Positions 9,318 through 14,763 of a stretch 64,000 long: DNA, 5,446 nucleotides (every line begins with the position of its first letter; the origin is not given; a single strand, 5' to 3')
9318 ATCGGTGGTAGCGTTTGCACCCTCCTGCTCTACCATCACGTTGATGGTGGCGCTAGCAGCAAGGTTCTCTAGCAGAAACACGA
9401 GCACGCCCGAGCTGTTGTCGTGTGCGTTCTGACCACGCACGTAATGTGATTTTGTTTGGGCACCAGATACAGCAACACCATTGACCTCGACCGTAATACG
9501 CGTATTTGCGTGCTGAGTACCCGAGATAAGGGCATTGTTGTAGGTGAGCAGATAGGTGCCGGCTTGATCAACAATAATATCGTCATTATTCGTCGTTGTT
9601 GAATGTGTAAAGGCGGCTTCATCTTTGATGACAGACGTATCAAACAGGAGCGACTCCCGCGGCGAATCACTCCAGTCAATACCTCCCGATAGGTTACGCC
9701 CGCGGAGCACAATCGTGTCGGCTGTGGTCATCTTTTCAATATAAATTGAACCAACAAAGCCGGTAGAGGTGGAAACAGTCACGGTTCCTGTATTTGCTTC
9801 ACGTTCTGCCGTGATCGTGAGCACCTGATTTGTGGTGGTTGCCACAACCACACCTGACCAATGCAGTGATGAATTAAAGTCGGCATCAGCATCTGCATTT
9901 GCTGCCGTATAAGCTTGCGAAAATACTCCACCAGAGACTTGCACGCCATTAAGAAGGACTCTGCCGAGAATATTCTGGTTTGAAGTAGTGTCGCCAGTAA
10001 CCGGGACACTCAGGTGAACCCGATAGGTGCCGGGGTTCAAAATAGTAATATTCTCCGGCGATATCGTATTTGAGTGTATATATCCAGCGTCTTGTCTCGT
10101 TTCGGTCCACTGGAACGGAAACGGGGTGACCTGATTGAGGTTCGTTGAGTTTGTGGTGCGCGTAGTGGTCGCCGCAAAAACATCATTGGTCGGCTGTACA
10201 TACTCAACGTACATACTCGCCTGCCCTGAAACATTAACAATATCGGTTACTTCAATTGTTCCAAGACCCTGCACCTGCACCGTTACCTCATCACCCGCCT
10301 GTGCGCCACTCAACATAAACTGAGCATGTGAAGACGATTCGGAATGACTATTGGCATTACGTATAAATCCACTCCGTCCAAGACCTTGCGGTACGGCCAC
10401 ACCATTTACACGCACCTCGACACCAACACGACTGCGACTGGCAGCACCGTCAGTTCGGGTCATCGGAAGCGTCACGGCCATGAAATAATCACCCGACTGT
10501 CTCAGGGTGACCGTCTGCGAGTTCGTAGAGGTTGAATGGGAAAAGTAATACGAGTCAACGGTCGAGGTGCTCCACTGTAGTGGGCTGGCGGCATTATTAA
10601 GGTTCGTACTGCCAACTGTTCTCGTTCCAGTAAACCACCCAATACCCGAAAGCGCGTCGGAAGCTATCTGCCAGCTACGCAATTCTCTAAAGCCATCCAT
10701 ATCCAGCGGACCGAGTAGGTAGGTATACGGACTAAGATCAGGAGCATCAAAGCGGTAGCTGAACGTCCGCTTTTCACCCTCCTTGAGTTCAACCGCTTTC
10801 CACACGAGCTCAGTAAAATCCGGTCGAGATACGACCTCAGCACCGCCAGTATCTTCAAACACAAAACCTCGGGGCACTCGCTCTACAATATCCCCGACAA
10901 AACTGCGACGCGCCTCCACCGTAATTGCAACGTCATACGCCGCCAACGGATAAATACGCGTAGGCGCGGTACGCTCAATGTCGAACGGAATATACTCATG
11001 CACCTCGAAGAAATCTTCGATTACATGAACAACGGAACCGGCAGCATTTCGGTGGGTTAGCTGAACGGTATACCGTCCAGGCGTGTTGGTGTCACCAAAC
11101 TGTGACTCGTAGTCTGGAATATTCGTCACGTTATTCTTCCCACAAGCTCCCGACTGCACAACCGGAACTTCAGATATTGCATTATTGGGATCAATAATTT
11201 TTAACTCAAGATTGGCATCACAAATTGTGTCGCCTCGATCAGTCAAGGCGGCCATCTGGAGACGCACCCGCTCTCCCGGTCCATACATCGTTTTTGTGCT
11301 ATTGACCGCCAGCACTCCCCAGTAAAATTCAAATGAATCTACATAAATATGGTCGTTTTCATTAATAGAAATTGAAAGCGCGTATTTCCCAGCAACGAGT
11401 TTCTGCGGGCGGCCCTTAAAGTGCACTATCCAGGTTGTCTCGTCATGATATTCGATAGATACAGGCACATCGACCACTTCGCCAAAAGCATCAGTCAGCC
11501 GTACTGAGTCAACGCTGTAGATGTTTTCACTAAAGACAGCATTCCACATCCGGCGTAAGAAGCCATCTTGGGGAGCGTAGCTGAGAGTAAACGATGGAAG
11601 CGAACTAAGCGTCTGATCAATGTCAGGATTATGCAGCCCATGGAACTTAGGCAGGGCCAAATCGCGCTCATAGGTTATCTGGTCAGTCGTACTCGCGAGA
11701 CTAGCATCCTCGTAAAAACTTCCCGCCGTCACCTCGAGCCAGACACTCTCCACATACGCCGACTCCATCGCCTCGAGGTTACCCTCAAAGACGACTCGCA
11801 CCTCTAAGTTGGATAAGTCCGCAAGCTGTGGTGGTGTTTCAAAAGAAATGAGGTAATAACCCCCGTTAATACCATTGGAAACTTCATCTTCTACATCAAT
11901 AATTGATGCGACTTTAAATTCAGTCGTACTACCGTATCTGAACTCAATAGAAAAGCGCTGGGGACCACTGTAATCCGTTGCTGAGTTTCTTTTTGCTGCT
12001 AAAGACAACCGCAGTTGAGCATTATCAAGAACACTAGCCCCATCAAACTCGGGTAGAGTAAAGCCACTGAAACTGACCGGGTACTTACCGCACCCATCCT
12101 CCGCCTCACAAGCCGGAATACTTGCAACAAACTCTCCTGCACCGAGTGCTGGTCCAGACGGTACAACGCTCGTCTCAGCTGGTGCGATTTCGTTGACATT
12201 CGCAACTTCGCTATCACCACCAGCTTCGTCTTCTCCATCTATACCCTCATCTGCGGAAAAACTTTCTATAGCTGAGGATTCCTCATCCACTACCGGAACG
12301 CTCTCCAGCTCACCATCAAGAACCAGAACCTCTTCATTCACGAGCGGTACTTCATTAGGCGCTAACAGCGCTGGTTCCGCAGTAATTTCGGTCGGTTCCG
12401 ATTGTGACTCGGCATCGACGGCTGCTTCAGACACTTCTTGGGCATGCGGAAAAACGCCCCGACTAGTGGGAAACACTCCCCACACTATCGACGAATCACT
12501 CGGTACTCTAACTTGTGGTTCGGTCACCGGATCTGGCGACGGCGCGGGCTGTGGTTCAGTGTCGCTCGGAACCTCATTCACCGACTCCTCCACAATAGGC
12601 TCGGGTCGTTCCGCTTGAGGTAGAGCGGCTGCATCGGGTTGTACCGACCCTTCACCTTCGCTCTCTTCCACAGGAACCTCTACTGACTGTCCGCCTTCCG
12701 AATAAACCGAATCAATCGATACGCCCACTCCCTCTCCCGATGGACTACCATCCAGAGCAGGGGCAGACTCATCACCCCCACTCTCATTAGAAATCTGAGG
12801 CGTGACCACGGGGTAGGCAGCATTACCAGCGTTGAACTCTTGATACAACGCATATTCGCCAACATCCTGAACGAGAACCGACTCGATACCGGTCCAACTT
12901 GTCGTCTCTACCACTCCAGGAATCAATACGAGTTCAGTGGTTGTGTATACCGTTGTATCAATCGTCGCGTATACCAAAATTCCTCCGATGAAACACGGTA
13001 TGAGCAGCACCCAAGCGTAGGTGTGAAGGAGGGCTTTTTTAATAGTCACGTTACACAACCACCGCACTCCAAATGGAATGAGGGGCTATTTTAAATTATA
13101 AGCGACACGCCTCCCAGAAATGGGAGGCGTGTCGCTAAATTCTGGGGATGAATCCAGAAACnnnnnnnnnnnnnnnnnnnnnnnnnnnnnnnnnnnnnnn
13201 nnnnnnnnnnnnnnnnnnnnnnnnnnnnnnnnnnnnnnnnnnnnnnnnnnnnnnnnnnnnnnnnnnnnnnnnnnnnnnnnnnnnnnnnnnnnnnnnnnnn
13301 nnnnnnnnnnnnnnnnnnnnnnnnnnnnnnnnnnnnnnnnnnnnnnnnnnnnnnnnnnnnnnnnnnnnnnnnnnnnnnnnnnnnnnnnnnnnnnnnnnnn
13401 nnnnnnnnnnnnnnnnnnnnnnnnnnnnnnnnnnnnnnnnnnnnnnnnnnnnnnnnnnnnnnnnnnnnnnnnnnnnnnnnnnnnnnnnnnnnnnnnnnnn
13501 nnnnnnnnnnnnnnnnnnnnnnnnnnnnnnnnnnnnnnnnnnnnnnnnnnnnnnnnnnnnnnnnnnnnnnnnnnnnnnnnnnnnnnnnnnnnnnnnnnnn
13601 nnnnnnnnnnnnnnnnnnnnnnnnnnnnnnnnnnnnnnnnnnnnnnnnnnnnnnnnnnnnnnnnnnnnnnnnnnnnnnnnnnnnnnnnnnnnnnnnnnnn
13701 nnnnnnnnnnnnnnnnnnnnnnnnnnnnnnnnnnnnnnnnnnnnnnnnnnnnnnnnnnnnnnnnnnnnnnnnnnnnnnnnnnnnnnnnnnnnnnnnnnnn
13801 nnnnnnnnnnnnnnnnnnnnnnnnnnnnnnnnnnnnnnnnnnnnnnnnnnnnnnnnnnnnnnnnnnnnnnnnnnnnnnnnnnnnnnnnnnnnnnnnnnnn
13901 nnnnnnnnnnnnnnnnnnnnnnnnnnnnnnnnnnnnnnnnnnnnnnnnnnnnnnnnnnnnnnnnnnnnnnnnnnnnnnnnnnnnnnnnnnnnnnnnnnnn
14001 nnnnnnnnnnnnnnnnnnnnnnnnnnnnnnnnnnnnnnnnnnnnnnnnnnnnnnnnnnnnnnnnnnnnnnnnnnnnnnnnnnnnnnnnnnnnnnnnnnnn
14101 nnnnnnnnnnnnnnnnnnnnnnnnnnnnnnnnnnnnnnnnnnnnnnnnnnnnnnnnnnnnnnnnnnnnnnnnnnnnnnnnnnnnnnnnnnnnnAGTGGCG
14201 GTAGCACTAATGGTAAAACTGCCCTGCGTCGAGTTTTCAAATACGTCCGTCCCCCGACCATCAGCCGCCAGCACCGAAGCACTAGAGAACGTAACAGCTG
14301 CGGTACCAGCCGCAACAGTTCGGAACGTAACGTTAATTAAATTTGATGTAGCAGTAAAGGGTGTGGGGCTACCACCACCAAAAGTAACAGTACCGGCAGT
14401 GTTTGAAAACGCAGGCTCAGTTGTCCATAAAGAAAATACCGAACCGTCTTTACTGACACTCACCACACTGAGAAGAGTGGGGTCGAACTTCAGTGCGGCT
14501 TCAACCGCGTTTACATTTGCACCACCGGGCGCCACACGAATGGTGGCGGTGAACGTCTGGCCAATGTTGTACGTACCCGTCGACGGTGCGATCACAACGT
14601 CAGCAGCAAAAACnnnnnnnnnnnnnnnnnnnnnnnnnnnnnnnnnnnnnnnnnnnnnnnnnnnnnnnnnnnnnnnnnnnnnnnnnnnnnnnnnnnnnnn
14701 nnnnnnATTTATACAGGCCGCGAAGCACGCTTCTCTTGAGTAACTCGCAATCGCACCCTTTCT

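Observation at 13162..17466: Cohesin-like membrane protein and dockerin-bearing surface protein encoded side by side (with an Hsp20 gene between them)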

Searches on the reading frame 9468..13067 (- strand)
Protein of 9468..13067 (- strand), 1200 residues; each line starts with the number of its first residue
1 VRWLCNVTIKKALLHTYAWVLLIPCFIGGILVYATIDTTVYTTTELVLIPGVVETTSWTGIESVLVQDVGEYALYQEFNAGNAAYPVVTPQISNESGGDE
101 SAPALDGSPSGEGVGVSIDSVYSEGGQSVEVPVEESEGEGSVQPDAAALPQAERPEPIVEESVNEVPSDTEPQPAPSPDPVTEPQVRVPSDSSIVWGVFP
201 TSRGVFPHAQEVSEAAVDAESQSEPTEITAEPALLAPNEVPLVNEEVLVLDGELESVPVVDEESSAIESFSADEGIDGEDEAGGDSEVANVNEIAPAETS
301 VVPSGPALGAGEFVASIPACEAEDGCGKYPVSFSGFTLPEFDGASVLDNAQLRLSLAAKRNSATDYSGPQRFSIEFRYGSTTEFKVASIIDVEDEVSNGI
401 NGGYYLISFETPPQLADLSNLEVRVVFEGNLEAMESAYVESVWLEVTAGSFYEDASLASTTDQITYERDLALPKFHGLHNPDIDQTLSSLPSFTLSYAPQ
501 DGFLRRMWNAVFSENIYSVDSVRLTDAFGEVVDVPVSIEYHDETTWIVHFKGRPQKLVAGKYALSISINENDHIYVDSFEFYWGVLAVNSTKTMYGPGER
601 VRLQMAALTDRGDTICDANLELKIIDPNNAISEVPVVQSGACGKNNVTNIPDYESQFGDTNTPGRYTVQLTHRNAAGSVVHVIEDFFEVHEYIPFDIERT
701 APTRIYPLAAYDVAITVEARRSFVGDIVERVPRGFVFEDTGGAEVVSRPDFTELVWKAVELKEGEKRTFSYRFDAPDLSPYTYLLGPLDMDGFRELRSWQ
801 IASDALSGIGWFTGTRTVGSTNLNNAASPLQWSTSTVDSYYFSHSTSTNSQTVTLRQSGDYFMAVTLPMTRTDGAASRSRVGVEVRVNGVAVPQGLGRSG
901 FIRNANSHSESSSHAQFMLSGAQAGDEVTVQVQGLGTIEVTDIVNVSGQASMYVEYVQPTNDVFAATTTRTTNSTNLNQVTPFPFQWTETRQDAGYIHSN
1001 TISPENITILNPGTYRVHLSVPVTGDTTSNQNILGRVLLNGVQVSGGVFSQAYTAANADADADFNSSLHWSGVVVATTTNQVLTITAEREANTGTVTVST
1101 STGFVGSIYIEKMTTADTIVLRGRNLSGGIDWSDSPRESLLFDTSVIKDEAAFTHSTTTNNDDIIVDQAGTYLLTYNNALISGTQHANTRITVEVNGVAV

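Call 31: find_homologous_proteins(query=window:9468-13067:-)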
Query window:9468-13067:- (1200 aa): 4 proteins with E <= 0.001 among 8000 candidates.
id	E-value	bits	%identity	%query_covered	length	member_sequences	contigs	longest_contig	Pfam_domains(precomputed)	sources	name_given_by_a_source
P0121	0.0e+0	1403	55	100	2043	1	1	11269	-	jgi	jgi:hypothetical protein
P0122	0.0e+0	1157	48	99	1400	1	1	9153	-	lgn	-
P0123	0.0e+0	1123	47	99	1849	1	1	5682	-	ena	-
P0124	2.5e-241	822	45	72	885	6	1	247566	-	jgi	jgi:hypothetical protein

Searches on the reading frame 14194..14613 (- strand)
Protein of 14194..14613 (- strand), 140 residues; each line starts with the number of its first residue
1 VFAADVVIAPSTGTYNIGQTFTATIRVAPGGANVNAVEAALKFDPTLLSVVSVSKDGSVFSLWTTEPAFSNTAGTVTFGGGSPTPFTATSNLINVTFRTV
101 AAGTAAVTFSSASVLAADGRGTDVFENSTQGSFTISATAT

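Call 63: search_solved_structures(query=window:14194-14613:-, max_evalue=10, show_alignments=5)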
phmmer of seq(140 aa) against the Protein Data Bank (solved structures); distinct sequences matched with E-value up to 10: 1.
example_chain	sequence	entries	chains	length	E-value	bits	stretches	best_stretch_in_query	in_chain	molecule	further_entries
1qho_A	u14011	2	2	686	0.4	14.1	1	22-114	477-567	ALPHA-AMYLASE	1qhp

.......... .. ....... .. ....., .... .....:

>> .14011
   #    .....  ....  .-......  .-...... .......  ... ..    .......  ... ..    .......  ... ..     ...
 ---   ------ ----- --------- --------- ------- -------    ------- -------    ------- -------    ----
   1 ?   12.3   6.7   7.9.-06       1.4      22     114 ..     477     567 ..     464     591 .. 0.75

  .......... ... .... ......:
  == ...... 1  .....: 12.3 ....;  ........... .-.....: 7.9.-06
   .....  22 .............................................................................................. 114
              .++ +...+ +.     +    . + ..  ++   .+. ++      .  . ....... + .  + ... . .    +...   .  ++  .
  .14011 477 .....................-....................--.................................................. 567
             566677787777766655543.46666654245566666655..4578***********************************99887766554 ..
